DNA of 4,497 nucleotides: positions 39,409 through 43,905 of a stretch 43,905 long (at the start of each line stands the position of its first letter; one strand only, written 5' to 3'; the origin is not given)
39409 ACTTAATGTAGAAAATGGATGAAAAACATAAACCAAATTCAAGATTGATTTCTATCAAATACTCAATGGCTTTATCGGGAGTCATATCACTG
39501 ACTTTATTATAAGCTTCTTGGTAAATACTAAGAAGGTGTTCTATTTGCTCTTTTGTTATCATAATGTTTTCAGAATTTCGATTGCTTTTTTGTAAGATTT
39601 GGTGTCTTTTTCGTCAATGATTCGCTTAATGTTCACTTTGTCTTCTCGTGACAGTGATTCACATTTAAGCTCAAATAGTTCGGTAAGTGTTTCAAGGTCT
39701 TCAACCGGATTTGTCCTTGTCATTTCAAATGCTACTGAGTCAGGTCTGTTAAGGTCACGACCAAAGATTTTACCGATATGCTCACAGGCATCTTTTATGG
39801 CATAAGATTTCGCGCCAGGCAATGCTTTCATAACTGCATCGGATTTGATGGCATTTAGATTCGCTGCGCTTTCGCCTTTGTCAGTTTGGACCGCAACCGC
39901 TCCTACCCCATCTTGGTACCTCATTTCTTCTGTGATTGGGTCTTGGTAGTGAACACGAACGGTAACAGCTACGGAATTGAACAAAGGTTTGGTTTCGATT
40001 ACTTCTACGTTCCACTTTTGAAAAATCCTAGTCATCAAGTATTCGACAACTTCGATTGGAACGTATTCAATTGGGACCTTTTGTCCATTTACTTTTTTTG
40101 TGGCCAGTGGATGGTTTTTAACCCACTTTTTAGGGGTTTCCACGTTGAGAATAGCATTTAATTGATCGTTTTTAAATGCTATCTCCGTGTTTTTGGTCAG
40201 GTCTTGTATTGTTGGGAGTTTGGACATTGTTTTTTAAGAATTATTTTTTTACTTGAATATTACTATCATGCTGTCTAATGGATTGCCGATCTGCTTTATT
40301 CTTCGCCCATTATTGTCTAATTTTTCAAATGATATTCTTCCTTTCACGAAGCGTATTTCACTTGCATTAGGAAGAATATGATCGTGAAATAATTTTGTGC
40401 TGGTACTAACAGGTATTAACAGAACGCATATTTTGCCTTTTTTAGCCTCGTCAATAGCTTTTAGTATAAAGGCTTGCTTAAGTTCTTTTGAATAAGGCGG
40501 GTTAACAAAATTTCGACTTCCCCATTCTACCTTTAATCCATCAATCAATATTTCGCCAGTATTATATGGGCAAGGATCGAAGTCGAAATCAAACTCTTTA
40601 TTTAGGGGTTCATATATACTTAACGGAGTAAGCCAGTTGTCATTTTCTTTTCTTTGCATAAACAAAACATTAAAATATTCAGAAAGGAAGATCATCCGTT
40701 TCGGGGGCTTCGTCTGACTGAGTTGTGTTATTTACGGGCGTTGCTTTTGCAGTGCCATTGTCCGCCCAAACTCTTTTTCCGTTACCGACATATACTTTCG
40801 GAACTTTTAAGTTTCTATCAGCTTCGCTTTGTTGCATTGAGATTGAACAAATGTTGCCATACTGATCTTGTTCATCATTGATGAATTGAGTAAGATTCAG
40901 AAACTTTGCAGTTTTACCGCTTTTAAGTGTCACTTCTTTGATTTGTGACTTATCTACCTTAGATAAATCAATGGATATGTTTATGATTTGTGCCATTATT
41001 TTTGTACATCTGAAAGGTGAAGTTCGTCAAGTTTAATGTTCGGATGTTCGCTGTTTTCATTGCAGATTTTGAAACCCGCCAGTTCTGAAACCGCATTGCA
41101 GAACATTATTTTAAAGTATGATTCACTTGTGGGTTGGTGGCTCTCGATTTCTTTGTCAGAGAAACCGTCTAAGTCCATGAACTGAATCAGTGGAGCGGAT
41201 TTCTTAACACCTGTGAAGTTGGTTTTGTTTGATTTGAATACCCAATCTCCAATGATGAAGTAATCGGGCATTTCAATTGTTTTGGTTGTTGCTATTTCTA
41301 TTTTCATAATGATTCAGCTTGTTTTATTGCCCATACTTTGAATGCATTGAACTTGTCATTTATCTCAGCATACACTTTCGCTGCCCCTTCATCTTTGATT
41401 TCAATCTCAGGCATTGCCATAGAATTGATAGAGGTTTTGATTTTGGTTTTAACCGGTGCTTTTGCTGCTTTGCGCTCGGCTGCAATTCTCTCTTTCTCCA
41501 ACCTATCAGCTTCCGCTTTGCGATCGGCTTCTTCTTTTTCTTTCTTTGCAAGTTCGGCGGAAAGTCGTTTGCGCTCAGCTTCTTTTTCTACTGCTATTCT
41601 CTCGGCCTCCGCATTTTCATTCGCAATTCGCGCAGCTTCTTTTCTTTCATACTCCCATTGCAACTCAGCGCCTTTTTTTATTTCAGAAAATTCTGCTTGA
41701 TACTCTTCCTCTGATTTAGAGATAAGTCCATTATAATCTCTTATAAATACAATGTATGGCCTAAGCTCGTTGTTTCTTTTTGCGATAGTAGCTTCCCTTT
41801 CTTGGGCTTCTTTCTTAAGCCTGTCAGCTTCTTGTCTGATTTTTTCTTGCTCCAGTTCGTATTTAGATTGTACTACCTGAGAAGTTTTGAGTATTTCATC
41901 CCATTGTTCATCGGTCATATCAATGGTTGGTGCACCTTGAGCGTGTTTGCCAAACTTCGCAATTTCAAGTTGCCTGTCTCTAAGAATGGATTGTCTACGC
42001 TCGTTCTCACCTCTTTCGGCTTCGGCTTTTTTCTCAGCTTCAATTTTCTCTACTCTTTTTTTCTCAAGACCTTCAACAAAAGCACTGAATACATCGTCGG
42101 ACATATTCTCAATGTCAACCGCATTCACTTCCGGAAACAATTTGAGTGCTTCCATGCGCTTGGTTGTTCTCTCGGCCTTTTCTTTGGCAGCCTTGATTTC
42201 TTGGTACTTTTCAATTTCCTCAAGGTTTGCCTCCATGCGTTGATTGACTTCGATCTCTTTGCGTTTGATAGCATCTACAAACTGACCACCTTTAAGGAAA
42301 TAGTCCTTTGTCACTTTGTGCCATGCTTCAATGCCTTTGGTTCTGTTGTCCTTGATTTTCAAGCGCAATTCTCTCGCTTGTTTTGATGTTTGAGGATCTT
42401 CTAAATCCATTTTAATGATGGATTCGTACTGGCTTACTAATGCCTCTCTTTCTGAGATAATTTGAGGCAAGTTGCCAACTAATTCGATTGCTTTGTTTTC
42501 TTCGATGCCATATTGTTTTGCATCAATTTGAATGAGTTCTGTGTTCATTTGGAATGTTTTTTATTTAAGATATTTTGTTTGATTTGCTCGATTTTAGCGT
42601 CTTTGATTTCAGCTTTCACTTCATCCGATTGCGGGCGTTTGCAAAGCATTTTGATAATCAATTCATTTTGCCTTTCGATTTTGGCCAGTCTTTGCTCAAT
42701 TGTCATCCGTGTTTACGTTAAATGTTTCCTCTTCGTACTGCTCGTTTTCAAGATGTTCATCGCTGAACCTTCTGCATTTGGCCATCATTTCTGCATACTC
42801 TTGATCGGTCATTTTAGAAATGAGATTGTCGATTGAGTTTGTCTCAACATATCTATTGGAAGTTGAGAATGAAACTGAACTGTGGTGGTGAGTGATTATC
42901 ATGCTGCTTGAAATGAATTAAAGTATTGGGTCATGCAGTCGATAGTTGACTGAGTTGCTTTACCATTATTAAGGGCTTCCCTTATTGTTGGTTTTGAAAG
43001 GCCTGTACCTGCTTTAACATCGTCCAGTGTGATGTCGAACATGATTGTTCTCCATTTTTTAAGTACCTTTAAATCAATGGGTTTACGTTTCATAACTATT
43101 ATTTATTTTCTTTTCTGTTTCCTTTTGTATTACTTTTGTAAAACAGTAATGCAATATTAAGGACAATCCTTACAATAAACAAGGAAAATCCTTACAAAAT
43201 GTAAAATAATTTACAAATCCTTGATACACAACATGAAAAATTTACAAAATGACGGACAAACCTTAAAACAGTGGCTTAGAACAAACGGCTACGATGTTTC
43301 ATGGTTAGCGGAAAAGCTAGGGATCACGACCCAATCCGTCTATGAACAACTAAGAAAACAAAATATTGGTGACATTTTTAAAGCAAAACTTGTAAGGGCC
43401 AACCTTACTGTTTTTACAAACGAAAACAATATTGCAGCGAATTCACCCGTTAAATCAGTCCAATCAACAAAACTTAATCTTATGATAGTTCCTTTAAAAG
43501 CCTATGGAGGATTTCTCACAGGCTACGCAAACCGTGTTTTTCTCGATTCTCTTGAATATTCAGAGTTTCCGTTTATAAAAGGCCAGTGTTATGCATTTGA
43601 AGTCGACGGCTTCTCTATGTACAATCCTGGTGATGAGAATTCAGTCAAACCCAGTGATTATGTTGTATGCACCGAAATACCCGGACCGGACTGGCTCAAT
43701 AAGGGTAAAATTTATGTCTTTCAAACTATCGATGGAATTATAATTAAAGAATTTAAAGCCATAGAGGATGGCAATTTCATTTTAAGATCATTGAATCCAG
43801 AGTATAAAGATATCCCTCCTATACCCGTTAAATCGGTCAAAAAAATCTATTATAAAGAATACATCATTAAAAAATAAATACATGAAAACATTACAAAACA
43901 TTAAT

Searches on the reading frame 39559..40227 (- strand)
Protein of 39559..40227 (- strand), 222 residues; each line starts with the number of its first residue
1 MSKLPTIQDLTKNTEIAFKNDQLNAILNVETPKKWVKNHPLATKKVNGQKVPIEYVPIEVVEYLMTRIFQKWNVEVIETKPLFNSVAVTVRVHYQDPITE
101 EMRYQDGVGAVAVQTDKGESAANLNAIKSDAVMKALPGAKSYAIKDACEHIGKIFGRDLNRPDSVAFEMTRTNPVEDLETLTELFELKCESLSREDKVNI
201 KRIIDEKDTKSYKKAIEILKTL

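Call 32: search_protein_families(library=pfam, proteins=[window:39559-40227:-], max_evalue=0.05)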
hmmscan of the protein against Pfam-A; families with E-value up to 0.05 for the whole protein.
window:39559-40227:- (222 aa): 2 families
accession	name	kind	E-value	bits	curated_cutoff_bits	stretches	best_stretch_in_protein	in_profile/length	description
PF04098.21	Rad52_Rad22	-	0.032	14.6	20.3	0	44-159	21-134/153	Rad52/22 family double-strand break repair protein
PF10552.14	ORF6C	-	0.049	14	22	0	173-214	21-62/114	ORF6C domain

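Call 45: search_protein_families(library=phrogs, proteins=[window:39559-40227:-], max_evalue=0.01)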
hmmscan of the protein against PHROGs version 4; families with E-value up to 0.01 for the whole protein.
window:39559-40227:- (222 aa): 2 families
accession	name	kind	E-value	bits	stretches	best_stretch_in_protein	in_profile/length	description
phrog_15333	-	unknown function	2.7e-12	47.9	1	25-171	27-169/184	-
phrog_37405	-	unknown function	7.7e-06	26.9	1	180-220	173-214/221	-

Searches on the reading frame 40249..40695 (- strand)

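Call 32: search_protein_families(library=pfam, proteins=[window:40249-40695:-], max_evalue=0.05)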
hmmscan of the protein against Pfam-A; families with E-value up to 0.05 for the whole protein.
window:40249-40695:- (148 aa): 1 family
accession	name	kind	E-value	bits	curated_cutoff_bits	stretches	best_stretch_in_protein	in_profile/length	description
PF05869.16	Dam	-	3.1e-19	69.7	28.1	1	15-148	6-145/169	DNA N-6-adenine-methyltransferase (Dam)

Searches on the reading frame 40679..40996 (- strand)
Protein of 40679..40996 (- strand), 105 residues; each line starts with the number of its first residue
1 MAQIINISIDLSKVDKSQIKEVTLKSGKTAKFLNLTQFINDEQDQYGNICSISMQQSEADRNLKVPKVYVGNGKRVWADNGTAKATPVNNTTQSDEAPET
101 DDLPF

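Call 32: search_protein_families(library=pfam, proteins=[window:40679-40996:-], max_evalue=0.05)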
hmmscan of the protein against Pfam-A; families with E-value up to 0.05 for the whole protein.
window:40679-40996:- (105 aa): 1 family
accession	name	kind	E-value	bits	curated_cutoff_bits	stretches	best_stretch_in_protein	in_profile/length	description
PF16084.10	LydB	-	0.037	14.3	28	1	49-80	76-107/147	LydA-holin antagonist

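Call 45: search_protein_families(library=phrogs, proteins=[window:40679-40996:-], max_evalue=0.01)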
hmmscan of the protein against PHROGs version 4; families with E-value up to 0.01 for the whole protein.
window:40679-40996:- (105 aa): 1 family
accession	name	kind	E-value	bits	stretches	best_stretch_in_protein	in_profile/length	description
phrog_24909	-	unknown function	5e-13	50.6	1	8-105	5-104/104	-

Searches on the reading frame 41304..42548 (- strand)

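Call 33: search_protein_families(library=pfam, proteins=[window:41304-42548:-], max_evalue=0.05)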
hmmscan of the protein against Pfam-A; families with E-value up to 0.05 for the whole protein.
window:41304-42548:- (414 aa): 2 families
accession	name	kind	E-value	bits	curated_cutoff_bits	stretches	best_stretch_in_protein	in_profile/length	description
PF13879.11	Hmw_CFAP97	-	0.0079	17.4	25.6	1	235-314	21-94/100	Hemingway/CFA97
PF09825.15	BPL_N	-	0.019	14.3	24.2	1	55-144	136-224/283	Biotin-protein ligase, N terminal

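Call 45: search_protein_families(library=phrogs, proteins=[window:41304-42548:-], max_evalue=0.01)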
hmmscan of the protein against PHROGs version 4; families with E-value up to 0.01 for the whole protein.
window:41304-42548:- (414 aa): 0 families

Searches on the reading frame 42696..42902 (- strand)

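Call 33: search_protein_families(library=pfam, proteins=[window:42696-42902:-], max_evalue=0.05)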
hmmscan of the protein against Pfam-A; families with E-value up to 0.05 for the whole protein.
window:42696-42902:- (68 aa): 1 family
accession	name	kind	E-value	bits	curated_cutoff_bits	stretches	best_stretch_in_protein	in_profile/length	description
PF20229.3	ChrB_N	-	0.029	14.7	23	1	19-54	58-92/159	Protein ChrB, N-terminal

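Call 45: search_protein_families(library=phrogs, proteins=[window:42696-42902:-], max_evalue=0.01)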
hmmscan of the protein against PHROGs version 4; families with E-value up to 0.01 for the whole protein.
window:42696-42902:- (68 aa): 0 families

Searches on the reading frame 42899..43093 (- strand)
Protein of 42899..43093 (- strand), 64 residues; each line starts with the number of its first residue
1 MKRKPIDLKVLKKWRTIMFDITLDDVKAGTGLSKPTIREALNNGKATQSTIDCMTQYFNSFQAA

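Call 33: search_protein_families(library=pfam, proteins=[window:42899-43093:-], max_evalue=0.05)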
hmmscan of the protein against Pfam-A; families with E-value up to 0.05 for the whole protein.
window:42899-43093:- (64 aa): 1 family
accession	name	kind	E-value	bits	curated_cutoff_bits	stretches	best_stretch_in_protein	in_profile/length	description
PF01381.28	HTH_3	-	0.048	14.1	23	0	11-50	1-40/55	Helix-turn-helix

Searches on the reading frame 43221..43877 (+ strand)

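Call 33: search_protein_families(library=pfam, proteins=[window:43221-43877:+], max_evalue=0.05)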
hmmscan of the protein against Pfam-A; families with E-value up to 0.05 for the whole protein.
window:43221-43877:+ (218 aa): 1 family
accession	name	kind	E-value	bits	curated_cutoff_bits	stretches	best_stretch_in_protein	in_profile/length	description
PF00717.28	Peptidase_S24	-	3.4e-10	40.1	23.3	1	114-199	25-102/116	Peptidase S24-like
